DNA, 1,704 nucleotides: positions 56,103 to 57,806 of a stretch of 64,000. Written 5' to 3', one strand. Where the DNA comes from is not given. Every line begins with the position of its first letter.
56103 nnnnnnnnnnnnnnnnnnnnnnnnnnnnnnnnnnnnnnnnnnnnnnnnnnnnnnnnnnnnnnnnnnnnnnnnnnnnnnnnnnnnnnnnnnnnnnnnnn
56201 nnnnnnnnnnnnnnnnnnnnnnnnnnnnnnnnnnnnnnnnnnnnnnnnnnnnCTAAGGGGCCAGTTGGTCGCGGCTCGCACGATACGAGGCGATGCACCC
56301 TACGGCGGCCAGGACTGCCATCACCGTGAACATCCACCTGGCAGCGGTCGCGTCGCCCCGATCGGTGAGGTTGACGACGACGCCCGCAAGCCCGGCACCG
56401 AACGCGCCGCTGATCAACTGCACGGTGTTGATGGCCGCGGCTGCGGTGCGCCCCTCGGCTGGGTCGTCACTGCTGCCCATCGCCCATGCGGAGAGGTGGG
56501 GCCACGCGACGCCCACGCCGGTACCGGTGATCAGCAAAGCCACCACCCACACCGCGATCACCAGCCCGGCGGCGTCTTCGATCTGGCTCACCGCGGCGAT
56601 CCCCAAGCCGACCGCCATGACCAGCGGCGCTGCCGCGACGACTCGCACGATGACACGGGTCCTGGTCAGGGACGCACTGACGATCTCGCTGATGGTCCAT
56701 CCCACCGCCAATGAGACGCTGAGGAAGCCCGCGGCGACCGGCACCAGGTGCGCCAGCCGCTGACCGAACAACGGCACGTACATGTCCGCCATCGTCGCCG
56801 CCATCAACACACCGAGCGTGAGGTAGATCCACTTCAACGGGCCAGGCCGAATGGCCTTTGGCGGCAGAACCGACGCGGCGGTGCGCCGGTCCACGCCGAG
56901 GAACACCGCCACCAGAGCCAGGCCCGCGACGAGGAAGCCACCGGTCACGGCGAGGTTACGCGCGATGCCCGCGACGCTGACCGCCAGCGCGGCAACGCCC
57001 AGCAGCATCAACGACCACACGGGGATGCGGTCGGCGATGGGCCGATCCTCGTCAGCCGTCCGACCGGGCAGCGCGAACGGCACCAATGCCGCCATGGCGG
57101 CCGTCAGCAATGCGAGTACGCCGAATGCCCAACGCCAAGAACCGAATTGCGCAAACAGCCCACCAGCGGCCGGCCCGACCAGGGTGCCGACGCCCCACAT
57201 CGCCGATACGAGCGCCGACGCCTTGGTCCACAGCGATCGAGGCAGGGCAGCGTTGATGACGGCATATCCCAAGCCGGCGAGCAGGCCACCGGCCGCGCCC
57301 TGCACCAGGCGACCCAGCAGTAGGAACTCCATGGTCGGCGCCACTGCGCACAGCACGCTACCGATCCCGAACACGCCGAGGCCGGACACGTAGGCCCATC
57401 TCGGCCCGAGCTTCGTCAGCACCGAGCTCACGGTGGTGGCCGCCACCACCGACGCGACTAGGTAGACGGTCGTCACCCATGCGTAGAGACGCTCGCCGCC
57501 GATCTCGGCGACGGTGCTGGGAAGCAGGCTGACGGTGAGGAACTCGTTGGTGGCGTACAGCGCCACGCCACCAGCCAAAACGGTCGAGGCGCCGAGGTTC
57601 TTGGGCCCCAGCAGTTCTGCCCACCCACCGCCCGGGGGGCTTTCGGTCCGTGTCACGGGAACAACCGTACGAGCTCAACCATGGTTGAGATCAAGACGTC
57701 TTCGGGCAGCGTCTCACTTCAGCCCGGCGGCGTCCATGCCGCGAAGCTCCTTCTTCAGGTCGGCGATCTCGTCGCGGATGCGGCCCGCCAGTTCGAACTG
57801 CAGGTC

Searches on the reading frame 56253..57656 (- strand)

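Call 17: search_protein_families(library=pfam, proteins=[window:56253-57656:-], max_evalue=0.001)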
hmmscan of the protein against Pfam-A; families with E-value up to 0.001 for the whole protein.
window:56253-57656:- (467 aa): 1 family
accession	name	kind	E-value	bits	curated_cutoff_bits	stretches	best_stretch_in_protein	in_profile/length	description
PF07690.21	MFS_1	-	7.4e-35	120.9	33.4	1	28-421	2-347/347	Major Facilitator Superfamily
